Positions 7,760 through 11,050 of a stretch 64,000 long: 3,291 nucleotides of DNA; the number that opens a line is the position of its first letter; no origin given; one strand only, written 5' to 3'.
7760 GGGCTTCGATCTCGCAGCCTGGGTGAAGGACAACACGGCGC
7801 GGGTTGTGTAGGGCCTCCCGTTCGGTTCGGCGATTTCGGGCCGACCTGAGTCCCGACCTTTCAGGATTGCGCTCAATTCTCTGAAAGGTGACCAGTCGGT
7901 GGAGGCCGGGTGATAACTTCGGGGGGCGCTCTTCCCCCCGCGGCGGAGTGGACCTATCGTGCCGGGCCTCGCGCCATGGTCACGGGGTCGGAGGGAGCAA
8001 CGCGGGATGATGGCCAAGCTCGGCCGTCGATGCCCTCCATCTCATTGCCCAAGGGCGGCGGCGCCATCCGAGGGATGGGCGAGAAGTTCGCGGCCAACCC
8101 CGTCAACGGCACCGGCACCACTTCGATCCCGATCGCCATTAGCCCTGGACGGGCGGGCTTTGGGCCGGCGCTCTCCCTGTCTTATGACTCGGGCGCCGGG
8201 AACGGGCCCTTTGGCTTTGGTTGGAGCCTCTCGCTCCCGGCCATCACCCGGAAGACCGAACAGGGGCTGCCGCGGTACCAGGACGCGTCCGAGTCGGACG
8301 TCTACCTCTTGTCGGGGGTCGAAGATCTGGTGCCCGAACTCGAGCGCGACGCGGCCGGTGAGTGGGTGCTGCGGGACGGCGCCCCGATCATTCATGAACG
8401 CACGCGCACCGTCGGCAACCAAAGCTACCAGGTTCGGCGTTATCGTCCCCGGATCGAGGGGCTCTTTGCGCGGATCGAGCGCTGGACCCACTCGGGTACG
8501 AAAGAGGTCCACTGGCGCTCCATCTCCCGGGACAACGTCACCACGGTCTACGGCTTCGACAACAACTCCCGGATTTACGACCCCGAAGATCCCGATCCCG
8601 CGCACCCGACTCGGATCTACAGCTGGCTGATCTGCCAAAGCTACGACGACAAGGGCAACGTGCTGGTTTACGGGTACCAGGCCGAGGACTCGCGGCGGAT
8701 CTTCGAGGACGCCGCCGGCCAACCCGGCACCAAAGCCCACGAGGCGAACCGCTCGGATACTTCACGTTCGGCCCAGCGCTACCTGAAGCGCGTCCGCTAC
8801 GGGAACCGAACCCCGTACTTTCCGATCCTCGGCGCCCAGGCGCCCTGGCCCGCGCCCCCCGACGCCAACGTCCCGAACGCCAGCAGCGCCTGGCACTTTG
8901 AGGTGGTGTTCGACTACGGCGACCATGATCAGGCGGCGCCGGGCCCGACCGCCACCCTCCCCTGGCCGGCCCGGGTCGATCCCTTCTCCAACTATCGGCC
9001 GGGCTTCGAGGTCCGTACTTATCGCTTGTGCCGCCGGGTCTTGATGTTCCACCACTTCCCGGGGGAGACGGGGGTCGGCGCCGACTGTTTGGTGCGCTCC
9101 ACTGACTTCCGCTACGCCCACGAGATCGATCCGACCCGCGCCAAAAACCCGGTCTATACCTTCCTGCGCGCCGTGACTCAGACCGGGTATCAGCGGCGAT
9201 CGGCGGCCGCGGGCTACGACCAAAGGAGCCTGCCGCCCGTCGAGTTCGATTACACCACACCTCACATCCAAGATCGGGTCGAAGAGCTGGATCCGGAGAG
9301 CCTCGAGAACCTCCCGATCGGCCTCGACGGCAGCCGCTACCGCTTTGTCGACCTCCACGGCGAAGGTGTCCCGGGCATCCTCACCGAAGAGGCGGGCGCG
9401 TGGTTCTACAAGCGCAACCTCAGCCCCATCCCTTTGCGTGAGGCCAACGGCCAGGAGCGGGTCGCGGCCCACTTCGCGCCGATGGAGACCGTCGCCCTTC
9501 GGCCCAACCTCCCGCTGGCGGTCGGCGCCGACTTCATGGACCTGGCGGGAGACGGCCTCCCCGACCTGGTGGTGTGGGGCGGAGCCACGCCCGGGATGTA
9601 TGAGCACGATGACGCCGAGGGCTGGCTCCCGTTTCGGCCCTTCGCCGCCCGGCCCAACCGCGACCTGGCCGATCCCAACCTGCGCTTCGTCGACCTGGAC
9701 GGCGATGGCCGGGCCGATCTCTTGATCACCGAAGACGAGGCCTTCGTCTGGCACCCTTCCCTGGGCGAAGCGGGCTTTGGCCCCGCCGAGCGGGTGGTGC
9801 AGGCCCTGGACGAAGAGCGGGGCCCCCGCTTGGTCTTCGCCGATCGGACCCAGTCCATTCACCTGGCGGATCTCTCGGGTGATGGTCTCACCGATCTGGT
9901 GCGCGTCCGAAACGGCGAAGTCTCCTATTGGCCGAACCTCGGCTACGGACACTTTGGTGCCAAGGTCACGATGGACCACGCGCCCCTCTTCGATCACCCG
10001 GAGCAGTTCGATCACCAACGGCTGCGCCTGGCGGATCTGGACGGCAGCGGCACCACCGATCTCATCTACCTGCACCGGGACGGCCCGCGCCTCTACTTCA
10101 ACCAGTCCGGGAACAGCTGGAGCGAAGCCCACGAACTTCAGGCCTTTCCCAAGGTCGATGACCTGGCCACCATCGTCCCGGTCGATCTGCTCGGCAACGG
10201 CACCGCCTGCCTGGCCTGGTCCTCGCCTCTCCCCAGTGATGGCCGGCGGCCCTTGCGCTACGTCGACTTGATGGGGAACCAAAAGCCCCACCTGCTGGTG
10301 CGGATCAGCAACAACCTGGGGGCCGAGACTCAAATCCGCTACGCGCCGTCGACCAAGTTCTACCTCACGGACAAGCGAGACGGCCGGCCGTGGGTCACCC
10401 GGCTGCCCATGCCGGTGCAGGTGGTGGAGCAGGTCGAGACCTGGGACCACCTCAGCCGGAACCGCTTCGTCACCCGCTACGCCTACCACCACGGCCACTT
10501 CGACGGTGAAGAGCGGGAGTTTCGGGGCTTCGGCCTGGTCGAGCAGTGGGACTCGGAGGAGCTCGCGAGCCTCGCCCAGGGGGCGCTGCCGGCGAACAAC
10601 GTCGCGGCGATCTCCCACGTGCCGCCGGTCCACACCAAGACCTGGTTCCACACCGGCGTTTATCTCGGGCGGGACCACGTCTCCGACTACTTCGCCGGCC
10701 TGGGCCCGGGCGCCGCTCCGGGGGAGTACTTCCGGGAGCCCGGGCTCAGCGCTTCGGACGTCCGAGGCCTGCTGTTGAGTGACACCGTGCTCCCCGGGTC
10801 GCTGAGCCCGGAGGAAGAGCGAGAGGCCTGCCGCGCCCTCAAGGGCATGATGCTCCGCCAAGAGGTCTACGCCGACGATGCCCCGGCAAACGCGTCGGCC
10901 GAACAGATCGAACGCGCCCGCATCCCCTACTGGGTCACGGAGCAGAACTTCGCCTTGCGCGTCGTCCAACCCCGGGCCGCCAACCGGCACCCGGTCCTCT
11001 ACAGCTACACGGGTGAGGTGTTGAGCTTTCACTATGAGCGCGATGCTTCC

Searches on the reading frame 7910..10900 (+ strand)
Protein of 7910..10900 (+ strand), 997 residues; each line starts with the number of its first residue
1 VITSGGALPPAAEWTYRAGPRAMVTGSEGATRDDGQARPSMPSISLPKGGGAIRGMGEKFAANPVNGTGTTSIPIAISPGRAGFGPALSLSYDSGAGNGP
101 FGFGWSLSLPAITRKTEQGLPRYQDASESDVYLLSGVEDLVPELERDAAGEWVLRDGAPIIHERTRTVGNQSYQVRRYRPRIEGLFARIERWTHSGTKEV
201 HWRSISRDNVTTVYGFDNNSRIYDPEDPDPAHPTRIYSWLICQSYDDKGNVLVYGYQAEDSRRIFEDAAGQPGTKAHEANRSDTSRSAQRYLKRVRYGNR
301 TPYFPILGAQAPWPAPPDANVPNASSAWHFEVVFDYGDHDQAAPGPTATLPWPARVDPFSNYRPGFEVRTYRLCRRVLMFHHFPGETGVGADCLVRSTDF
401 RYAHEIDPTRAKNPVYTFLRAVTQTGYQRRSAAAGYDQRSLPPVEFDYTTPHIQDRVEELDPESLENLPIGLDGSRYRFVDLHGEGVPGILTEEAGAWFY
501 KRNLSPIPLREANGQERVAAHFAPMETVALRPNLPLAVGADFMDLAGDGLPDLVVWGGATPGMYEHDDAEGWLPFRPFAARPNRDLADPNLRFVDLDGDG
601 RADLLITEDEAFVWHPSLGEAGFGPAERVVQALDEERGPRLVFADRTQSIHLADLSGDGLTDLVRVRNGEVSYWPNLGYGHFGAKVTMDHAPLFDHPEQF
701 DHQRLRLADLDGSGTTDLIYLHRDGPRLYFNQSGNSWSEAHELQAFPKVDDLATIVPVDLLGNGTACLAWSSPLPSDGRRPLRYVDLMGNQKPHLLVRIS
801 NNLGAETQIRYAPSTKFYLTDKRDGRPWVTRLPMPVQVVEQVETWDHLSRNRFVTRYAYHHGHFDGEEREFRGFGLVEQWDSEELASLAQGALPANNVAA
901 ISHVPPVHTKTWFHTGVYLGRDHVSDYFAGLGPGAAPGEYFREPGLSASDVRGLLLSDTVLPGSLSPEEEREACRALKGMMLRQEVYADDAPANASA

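Call 60: search_protein_families(library=pfam, proteins=[window:7910-10900:+], max_evalue=0.001)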
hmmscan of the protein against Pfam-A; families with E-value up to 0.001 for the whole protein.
window:7910-10900:+ (997 aa): 5 families
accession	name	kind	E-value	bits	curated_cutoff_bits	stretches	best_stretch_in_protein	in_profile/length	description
PF03534.18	SpvB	-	2.4e-110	368.7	22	1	63-383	1-287/287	Salmonella virulence plasmid 65kDa B protein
PF12256.14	TcdB_toxin_midN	-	1.1e-37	129.5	24.8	1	758-883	33-159/181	Insecticide toxin TcdB middle/N-terminal region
PF13517.12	FG-GAP_3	-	6.4e-14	52.7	26.9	3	544-606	1-61/61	FG-GAP-like repeat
PF01839.29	FG-GAP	-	6.5e-05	23.2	22.1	0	593-610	7-24/37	FG-GAP repeat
PF12255.14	TcdB_toxin_midC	-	0.00048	20.5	25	0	973-994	2-23/147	Insecticide toxin TcdB middle/C-terminal region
